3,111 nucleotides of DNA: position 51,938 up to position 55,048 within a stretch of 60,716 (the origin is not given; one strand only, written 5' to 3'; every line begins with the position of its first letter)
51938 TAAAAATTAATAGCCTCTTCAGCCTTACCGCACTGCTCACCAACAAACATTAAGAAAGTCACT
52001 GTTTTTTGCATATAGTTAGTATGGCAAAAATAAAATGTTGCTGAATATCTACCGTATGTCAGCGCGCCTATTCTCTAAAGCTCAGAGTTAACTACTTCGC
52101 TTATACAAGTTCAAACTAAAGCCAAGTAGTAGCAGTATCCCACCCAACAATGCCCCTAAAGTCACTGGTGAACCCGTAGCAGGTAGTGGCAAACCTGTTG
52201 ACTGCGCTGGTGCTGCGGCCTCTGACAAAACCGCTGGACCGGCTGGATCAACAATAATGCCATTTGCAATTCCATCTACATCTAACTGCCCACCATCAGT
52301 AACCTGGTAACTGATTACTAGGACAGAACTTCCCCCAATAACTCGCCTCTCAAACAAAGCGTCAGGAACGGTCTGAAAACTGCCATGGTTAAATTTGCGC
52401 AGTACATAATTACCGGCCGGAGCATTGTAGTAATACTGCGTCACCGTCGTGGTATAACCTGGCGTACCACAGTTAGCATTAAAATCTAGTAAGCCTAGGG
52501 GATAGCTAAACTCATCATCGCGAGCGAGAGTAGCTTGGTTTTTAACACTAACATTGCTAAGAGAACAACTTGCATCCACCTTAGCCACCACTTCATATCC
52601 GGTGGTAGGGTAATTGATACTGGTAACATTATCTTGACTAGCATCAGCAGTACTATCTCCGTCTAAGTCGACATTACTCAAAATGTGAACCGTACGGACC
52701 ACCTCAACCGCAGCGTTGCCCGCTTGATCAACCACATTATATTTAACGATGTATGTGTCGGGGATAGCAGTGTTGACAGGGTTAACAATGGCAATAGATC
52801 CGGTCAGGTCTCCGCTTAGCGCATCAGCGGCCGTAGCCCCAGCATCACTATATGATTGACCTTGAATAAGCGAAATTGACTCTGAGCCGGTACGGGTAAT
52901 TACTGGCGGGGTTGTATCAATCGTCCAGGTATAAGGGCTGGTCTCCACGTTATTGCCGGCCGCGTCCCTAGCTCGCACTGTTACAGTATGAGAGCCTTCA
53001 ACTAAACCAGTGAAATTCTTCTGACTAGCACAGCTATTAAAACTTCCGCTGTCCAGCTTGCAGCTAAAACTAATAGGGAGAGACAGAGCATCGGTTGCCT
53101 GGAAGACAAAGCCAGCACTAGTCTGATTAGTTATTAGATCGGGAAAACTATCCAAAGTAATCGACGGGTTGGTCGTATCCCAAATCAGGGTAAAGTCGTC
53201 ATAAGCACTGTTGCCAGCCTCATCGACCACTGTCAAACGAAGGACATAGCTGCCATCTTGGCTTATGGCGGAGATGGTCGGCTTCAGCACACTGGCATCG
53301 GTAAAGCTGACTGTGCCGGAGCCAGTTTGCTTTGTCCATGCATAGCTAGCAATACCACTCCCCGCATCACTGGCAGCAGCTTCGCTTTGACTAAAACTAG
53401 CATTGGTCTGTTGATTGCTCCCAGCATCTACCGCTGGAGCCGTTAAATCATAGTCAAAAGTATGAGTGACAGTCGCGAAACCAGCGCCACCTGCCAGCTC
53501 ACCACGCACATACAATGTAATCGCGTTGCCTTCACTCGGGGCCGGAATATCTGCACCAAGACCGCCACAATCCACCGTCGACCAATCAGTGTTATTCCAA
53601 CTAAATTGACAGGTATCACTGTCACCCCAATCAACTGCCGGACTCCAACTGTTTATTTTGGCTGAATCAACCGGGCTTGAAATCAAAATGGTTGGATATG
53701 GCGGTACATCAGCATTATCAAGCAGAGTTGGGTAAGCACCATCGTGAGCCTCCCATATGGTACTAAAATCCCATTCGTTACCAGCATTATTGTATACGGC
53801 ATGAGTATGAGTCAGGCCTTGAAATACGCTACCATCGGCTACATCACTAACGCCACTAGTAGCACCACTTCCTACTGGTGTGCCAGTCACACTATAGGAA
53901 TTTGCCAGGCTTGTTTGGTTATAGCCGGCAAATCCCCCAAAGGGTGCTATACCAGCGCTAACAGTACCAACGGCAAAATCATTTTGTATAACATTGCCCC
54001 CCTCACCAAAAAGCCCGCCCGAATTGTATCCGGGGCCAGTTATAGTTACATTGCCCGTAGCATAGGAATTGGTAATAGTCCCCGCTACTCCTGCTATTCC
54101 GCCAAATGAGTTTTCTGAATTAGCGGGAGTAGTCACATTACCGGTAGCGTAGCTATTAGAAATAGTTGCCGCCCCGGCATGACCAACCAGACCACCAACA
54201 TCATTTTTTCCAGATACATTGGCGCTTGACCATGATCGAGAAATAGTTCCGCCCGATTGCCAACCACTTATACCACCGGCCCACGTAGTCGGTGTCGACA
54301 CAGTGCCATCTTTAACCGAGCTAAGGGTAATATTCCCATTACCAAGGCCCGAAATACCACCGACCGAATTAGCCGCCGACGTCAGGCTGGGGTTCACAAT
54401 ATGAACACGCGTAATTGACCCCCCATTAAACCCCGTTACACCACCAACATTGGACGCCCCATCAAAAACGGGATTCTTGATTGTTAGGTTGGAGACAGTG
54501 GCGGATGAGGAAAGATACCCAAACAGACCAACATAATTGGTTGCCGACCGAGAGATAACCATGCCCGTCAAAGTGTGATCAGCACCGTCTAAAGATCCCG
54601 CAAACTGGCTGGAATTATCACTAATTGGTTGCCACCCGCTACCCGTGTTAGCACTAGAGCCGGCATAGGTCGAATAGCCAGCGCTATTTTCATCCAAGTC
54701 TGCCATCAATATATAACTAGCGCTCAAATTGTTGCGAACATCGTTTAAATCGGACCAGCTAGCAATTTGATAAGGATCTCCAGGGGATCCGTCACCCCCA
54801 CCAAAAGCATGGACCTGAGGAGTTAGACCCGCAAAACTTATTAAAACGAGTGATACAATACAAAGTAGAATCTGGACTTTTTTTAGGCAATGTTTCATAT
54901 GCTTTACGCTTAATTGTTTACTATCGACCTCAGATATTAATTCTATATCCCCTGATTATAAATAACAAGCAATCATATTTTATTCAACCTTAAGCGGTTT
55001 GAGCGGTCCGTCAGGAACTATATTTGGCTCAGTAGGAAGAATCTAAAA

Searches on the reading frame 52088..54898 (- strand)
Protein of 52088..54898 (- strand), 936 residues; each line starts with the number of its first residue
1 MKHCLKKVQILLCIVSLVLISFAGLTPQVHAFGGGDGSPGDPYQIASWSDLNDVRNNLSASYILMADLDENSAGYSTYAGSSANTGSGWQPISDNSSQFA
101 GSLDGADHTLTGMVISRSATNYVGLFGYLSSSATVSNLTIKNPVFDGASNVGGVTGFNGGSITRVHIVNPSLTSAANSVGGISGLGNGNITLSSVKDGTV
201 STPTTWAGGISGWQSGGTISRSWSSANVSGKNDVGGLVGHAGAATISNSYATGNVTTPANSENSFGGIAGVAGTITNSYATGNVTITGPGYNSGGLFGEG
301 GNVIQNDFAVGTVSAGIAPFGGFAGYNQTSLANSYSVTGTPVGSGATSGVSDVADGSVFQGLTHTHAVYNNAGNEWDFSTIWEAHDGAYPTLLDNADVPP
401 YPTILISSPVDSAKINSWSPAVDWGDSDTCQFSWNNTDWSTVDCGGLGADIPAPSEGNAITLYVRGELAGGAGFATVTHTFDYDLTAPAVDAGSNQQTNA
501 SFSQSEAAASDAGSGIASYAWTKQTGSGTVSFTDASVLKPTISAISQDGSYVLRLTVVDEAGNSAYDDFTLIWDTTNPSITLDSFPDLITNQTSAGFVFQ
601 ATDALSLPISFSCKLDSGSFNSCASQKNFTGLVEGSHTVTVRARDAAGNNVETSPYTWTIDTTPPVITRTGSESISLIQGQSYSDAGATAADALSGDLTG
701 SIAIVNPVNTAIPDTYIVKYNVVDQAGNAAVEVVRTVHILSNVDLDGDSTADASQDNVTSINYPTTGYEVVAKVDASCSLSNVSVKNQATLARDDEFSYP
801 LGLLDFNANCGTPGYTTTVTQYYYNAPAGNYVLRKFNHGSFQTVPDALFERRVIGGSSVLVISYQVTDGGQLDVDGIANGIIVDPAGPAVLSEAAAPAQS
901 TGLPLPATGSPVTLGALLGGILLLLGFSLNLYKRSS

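Call 16: search_protein_families(library=ncbifam, proteins=[window:52088-54898:-])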
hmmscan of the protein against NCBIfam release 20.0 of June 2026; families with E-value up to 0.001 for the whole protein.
window:52088-54898:- (936 aa): 5 families
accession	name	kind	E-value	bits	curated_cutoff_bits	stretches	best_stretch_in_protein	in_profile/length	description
NF041766.1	choice_anch_U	domain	5.5e-18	65.6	32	1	795-890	3-92/92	choice-of-anchor U domain-containing protein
NF047446.1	barrel_OmpL47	domain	1.9e-11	44.2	40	1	598-658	8-66/68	OmpL47-type beta-barrel domain-containing protein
NF047441.1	Lepto_OmpL47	equivalog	2.6e-07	30.6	250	1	546-666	202-328/336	multi-beta-barrel domain surface protein OmpL47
NF033932.1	LapB_rpt_80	domain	5.3e-05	23.4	45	0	635-673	1-40/83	LapB repeat-containing protein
NF033510.3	Ca_tandemer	repeat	0.00029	21.1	50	0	617-650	62-95/96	Ca2+-stabilized repeat-containing adhesin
